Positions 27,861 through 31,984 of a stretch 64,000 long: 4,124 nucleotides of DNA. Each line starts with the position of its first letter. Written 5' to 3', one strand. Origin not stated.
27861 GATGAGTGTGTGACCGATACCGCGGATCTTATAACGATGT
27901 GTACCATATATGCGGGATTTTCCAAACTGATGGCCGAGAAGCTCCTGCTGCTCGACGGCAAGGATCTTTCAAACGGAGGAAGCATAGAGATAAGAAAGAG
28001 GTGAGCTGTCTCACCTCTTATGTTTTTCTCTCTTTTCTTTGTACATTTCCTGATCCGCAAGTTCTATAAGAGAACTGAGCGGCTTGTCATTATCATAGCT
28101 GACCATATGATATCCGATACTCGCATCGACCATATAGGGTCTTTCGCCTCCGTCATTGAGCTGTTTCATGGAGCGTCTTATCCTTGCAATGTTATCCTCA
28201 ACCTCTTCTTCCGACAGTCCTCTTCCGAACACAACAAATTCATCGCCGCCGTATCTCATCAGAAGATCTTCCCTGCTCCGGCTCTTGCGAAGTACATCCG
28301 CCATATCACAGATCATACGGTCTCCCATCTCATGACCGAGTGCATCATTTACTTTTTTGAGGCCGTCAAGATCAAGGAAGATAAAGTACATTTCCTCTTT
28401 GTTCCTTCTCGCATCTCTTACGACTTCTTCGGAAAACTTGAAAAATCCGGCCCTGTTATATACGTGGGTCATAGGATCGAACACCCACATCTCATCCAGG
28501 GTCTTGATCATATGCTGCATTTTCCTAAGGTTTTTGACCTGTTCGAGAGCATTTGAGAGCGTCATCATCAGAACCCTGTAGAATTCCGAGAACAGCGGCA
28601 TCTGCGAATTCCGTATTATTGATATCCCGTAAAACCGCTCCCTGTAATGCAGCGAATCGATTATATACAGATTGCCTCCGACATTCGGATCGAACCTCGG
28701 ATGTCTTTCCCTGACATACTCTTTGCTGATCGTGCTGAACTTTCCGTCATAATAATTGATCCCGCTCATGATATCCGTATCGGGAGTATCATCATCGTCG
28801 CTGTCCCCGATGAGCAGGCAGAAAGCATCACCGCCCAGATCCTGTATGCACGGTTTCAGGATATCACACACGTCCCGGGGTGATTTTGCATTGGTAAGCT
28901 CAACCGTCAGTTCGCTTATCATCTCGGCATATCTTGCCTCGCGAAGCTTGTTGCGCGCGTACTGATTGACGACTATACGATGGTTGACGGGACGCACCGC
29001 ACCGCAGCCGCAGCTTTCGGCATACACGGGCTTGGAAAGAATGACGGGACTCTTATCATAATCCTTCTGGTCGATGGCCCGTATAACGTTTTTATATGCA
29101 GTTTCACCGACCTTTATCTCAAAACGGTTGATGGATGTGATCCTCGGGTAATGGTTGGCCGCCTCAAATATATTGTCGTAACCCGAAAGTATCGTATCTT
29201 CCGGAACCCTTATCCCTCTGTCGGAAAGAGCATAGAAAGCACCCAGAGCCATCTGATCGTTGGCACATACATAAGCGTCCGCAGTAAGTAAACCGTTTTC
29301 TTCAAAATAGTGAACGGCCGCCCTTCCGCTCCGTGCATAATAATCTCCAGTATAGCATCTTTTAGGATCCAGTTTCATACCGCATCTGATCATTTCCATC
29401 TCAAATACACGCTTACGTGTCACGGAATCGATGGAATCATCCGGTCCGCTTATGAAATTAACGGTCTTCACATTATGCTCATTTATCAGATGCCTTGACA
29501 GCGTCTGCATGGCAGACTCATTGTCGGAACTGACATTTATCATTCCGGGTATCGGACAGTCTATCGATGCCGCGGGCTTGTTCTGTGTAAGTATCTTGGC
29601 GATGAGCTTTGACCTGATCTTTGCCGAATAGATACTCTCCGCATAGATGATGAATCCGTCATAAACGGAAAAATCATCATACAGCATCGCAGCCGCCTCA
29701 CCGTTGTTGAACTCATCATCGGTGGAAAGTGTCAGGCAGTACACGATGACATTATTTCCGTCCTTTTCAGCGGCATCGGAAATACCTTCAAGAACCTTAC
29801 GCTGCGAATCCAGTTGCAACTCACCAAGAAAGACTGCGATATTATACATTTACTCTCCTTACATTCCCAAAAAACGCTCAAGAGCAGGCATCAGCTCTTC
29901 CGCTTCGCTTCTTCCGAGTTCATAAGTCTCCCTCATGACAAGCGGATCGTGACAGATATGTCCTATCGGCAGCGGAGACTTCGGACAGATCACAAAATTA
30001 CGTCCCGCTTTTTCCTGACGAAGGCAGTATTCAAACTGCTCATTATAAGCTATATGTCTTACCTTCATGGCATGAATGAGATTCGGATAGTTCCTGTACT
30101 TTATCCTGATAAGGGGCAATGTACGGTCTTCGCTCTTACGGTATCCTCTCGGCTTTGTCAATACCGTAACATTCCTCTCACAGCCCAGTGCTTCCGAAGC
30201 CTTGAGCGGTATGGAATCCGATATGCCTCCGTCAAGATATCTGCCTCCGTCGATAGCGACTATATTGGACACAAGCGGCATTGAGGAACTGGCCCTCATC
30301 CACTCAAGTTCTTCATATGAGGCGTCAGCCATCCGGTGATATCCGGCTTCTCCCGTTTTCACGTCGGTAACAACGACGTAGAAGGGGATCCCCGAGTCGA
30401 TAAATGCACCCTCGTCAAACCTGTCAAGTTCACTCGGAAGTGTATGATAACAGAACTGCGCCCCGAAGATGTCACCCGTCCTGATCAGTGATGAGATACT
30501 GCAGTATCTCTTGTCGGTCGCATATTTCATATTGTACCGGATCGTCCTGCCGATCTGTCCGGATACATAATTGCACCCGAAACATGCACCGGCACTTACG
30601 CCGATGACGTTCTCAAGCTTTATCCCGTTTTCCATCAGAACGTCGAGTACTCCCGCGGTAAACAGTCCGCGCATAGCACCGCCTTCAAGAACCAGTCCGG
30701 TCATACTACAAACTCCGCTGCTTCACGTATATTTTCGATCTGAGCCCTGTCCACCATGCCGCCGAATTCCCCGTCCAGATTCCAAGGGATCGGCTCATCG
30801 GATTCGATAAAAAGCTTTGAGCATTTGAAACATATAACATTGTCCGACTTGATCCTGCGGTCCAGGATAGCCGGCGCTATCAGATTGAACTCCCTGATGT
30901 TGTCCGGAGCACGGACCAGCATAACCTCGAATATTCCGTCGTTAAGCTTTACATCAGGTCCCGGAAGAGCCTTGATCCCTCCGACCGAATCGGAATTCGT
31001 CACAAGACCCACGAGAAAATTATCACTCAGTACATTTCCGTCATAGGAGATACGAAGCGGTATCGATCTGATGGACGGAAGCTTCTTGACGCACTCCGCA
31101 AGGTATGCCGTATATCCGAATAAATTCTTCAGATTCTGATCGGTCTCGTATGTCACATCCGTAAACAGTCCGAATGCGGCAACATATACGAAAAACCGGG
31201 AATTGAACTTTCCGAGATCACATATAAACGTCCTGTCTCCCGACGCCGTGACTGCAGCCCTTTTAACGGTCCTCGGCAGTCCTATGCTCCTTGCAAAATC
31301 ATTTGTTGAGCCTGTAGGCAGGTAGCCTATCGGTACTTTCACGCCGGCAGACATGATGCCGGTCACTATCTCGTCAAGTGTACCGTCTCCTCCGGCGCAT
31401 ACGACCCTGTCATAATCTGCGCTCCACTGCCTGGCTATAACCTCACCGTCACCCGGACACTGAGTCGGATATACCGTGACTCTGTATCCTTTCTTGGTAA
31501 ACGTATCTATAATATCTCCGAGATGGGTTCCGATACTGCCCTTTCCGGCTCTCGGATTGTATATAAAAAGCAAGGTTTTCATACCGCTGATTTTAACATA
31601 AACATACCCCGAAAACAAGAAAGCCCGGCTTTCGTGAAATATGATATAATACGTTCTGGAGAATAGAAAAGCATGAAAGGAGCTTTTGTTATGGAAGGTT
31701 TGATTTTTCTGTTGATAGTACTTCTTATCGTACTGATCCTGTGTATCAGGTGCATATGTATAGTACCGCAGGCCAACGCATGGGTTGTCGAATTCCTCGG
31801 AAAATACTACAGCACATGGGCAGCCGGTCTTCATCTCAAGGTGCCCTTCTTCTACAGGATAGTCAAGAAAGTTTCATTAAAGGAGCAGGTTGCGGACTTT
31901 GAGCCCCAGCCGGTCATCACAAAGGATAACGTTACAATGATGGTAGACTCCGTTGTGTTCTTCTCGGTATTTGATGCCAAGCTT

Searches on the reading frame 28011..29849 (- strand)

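Call 25: search_protein_families(library=pfam, proteins=[window:28011-29849:-], max_evalue=0.00001)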
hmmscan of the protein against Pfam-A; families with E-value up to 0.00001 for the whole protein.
window:28011-29849:- (612 aa): 3 families
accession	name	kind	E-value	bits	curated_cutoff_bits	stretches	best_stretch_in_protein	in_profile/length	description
PF00990.26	GGDEF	-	1.1e-35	123.2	23.8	1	457-611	3-160/161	Diguanylate cyclase, GGDEF domain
PF13377.12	Peripla_BP_3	-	1e-15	58.6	26.5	1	120-276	3-163/167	Periplasmic binding protein-like domain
PF00532.27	Peripla_BP_1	-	3e-07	30.6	22.2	1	102-272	96-273/281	Periplasmic binding proteins and sugar binding domain of LacI family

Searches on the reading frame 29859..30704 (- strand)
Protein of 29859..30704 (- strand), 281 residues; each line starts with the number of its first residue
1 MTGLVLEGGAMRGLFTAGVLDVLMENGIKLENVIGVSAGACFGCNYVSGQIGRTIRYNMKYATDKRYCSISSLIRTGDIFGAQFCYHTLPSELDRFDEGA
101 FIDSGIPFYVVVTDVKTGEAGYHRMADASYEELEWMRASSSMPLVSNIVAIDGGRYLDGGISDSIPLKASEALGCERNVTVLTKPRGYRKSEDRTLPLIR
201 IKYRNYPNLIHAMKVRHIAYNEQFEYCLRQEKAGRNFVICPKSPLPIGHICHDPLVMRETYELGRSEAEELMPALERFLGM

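Call 26: search_protein_families(library=pfam, proteins=[window:29859-30704:-], max_evalue=0.00001)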
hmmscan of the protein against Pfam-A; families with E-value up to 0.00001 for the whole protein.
window:29859-30704:- (281 aa): 2 families
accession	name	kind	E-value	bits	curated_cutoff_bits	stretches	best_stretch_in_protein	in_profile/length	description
PF01734.28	Patatin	-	3.5e-22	80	27.7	1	4-168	1-188/191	Patatin-like phospholipase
PF19890.4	DUF6363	-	1.3e-17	63.8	26.4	1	206-279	1-74/75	Domain of unknown function (DUF6363)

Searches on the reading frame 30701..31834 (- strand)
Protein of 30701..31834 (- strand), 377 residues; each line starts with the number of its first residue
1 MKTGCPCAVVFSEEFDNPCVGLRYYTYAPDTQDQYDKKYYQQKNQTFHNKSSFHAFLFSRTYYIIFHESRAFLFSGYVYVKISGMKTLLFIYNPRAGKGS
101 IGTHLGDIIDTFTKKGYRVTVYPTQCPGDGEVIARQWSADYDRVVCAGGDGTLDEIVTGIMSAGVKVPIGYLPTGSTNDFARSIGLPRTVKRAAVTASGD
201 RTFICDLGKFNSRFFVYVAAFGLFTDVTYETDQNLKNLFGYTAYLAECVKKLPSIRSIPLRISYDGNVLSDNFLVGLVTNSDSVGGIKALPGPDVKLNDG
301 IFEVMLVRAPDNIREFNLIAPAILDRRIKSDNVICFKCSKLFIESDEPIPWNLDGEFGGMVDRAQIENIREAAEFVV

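Call 26: search_protein_families(library=pfam, proteins=[window:30701-31834:-], max_evalue=0.00001)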
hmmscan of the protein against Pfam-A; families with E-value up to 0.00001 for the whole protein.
window:30701-31834:- (377 aa): 2 families
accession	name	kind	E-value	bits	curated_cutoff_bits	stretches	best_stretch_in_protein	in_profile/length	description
PF00781.29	DAGK_cat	-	2.5e-30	105.1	23.6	1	88-199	2-114/125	Diacylglycerol kinase catalytic domain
PF19279.4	YegS_C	-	3.6e-09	37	27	1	233-361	16-143/158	YegS C-terminal NAD kinase beta sandwich-like domain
